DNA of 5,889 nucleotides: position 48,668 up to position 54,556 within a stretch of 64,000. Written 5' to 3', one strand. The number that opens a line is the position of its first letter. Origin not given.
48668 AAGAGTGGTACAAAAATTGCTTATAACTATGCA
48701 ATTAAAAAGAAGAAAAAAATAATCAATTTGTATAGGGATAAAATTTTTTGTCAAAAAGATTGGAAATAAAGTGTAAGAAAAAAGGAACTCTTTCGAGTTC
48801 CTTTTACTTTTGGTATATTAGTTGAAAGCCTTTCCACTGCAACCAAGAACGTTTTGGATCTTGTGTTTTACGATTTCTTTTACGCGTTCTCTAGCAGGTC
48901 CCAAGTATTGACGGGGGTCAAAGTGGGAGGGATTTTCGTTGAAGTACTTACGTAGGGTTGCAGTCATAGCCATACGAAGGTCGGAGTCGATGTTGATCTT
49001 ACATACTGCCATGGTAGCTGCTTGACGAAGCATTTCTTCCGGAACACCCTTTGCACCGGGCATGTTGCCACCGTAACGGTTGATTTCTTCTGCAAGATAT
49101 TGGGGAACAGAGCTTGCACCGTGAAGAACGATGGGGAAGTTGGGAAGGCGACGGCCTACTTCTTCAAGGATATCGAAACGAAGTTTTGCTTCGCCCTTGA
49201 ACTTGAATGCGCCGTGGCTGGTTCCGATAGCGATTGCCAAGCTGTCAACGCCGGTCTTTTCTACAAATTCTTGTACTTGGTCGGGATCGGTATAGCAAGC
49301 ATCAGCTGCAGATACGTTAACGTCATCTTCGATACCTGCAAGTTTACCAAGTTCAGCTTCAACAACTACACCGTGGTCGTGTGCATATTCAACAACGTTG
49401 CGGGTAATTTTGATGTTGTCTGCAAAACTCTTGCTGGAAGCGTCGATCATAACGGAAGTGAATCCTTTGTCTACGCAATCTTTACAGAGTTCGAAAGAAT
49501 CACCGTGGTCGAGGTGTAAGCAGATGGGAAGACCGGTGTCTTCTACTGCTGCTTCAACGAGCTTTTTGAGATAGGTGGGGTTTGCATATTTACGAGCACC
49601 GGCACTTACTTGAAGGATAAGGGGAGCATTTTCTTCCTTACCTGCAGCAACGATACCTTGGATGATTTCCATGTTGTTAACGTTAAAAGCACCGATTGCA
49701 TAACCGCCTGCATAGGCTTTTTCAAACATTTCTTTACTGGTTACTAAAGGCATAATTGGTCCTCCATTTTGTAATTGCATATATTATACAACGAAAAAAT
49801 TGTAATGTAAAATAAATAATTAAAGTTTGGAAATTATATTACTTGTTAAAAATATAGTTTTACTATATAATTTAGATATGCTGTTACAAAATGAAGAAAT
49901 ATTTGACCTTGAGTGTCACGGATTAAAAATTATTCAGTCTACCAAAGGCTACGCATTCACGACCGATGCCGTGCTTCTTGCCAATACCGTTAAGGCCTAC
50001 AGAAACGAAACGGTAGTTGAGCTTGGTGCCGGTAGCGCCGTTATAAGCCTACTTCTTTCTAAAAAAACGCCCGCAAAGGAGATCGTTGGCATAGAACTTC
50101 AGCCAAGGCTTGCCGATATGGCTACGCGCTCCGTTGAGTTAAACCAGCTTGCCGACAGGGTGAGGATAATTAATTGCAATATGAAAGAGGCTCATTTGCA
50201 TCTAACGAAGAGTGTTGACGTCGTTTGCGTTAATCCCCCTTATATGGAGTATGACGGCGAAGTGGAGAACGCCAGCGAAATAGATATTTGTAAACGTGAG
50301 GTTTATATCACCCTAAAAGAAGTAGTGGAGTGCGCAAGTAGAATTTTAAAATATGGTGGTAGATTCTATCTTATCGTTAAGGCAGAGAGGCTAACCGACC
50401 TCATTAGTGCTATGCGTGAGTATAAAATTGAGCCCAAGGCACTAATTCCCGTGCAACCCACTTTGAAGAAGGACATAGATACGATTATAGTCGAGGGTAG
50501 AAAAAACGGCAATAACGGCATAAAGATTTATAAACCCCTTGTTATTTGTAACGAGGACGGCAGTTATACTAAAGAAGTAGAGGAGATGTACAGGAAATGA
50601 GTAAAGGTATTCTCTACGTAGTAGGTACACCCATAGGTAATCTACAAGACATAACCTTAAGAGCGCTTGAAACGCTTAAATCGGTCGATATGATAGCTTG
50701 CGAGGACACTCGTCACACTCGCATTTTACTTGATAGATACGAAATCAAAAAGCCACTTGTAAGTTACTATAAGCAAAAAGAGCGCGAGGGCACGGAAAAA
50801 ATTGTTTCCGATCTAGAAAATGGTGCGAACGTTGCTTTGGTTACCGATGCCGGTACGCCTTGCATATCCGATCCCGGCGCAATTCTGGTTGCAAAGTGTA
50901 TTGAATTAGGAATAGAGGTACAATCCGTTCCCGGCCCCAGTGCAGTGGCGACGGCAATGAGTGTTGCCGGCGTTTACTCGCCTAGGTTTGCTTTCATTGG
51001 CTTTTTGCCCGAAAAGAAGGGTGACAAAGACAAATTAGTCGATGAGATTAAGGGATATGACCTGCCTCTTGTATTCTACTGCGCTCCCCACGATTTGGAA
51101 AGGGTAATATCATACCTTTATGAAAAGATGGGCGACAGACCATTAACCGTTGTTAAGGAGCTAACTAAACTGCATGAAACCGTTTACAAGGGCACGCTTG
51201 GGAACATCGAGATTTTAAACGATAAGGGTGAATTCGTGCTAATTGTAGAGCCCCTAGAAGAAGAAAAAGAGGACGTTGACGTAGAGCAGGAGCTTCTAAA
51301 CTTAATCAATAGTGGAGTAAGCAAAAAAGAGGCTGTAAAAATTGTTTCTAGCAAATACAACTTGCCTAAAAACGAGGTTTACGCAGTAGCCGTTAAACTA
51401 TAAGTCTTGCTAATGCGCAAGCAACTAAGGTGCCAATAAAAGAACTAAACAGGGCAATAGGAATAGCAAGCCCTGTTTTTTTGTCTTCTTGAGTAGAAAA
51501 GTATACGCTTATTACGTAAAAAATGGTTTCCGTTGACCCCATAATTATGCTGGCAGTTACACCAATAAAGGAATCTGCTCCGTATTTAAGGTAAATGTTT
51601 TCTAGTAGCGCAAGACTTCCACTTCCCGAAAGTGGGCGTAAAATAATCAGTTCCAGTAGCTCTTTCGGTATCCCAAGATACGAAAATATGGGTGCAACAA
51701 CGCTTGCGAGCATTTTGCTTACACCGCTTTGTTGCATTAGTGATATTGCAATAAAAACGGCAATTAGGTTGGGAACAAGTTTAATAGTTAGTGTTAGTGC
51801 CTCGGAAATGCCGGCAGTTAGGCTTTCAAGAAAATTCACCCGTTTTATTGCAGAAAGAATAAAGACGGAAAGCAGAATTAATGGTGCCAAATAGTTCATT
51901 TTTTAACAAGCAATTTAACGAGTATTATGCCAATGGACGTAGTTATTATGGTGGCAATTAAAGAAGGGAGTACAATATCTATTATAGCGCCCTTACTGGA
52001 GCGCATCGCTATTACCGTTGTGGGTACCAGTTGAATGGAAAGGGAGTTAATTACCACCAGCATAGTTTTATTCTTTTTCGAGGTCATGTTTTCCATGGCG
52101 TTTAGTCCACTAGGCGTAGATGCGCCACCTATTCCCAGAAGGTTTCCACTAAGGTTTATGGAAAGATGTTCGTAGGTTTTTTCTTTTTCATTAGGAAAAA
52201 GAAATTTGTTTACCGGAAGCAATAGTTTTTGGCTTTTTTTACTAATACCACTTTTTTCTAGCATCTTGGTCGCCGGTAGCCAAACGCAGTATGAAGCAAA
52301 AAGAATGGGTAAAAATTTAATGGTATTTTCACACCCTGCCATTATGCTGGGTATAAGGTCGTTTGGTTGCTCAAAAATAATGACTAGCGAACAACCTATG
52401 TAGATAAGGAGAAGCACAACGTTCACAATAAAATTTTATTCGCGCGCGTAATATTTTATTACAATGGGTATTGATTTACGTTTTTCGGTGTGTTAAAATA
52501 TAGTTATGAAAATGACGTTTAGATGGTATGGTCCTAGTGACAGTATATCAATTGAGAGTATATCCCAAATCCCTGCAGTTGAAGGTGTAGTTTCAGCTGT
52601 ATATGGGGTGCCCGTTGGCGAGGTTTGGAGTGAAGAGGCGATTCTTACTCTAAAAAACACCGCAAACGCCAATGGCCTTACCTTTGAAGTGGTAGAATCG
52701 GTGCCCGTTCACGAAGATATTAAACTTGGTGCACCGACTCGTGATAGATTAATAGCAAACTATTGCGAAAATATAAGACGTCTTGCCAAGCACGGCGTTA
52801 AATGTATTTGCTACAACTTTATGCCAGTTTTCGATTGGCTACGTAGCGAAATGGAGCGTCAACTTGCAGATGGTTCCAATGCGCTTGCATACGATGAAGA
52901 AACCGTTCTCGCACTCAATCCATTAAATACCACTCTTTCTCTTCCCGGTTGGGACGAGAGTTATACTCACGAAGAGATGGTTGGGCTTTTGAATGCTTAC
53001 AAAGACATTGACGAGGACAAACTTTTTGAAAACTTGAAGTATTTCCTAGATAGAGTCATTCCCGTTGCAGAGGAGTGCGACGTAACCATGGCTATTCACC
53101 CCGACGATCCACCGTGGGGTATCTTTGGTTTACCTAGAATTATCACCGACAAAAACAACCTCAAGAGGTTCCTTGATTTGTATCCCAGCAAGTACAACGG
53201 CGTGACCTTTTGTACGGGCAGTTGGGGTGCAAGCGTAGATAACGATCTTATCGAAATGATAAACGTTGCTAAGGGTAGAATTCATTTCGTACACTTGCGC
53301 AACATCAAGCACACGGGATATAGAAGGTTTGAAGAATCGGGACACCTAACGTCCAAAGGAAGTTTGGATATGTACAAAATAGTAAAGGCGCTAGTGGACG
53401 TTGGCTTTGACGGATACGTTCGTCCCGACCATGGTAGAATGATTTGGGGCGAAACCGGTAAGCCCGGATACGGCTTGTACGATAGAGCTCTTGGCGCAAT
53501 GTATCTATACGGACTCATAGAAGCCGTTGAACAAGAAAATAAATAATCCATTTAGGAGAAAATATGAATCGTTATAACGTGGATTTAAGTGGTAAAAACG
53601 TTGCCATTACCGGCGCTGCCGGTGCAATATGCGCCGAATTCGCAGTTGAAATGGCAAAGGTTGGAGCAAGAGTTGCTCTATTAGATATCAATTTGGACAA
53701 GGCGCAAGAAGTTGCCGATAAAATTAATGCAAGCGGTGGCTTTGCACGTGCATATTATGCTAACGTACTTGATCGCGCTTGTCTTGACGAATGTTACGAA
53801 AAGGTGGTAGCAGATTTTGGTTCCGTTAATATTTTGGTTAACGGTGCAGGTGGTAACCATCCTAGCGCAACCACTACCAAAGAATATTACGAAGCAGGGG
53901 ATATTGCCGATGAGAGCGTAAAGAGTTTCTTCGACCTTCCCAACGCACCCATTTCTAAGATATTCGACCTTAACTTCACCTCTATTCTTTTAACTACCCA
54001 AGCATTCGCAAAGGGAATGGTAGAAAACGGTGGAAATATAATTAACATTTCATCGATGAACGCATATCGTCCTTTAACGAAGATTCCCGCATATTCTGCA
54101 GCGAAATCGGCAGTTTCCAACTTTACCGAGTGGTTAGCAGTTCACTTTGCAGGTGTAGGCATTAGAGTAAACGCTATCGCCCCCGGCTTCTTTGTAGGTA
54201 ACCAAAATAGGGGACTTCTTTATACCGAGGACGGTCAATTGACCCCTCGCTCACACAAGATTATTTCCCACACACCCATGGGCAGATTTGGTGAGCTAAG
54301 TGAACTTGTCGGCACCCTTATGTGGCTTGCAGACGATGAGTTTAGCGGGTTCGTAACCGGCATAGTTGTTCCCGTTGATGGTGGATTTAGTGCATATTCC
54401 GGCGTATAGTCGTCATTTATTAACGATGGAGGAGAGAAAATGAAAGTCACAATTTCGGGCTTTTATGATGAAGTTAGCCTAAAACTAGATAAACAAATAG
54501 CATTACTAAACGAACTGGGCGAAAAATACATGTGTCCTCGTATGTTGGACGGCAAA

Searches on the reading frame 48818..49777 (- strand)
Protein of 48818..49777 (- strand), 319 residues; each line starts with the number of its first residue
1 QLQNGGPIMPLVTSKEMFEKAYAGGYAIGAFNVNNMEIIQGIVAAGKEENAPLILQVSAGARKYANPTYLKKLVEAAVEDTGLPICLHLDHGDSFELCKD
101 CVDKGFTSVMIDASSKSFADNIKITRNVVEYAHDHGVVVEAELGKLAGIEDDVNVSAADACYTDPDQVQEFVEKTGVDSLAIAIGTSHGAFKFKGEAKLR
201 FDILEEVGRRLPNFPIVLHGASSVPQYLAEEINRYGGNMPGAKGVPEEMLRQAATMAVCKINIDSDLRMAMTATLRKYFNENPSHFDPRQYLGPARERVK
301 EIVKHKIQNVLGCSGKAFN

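Call 75: search_protein_families(library=pfam, proteins=[window:48818-49777:-], max_evalue=0.00001)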
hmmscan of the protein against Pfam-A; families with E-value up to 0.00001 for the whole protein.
window:48818-49777:- (319 aa): 1 family
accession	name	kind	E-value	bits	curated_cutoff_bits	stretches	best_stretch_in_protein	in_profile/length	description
PF01116.26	F_bP_aldolase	-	2.2e-103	346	25.5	1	12-316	1-277/277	Fructose-bisphosphate aldolase class-II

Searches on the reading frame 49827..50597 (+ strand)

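Call 75: search_protein_families(library=pfam, proteins=[window:49827-50597:+], max_evalue=0.00001)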
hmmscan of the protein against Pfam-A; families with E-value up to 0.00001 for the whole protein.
window:49827-50597:+ (257 aa): 3 families
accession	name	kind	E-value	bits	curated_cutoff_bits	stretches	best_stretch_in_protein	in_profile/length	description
PF05175.20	MTS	-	1.3e-10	41.7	23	1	49-185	21-141/170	Methyltransferase small domain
PF02475.24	TRM5-TYW2_MTfase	-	2.1e-07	31.5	28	1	57-139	34-114/164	TRM5/TYW2 methyltransferase domain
PF13649.12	Methyltransf_25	-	4.5e-06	27.7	27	0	63-136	1-71/97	Methyltransferase domain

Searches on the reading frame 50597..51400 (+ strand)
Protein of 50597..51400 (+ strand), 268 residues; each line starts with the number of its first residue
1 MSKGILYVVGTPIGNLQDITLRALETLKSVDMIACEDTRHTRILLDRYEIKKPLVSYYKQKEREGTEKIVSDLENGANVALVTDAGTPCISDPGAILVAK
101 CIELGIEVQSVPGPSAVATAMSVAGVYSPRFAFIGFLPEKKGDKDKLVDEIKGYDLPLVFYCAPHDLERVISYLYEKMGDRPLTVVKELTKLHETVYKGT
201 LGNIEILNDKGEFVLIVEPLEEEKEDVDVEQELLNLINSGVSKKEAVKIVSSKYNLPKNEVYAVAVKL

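Call 75: search_protein_families(library=pfam, proteins=[window:50597-51400:+], max_evalue=0.00001)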
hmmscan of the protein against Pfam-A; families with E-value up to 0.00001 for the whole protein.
window:50597-51400:+ (268 aa): 1 family
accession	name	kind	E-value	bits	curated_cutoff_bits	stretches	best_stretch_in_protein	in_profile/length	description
PF00590.25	TP_methylase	-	1e-35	124.1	27.8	1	6-204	2-211/212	Tetrapyrrole (Corrin/Porphyrin) Methylases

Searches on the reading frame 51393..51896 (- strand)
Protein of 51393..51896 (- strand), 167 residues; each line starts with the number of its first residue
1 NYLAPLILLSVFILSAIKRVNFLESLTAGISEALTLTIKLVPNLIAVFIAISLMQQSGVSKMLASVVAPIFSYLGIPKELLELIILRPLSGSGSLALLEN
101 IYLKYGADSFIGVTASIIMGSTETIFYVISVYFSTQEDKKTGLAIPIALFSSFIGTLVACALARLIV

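Call 75: search_protein_families(library=pfam, proteins=[window:51393-51896:-], max_evalue=0.00001)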
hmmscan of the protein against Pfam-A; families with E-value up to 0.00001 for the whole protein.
window:51393-51896:- (167 aa): 1 family
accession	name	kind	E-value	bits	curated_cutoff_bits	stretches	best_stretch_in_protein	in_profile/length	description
PF07670.19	Gate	-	3.8e-11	43.8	29.6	1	38-135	2-100/104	Nucleoside recognition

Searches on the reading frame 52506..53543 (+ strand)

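Call 75: search_protein_families(library=pfam, proteins=[window:52506-53543:+], max_evalue=0.00001)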
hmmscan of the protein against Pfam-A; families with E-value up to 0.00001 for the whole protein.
window:52506-53543:+ (346 aa): 2 families
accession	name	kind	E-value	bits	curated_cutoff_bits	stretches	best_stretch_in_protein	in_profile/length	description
PF03786.19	UxuA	-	2.1e-145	484.4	23.7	1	1-342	1-351/352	D-mannonate dehydratase (UxuA)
PF01261.30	AP_endonuc_2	-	3.9e-12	46.8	31.1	1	166-305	93-225/249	Xylose isomerase-like TIM barrel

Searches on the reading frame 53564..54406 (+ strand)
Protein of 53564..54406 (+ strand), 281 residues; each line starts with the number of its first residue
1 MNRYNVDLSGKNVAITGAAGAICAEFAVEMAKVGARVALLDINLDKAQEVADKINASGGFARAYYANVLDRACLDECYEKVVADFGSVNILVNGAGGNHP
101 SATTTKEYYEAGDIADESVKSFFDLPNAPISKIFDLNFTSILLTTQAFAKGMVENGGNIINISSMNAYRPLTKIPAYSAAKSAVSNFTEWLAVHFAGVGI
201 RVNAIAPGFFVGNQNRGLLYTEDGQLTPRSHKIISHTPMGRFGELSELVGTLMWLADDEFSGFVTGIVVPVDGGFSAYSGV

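Call 75: search_protein_families(library=pfam, proteins=[window:53564-54406:+], max_evalue=0.00001)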
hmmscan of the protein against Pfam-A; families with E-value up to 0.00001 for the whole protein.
window:53564-54406:+ (281 aa): 2 families
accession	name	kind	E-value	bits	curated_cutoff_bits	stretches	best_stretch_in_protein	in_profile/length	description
PF00106.31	adh_short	-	3.3e-41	141.4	26.6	1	11-210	1-182/195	short chain dehydrogenase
PF13561.12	adh_short_C2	-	7.5e-41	140.7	27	1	17-276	1-236/236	Enoyl-(Acyl carrier protein) reductase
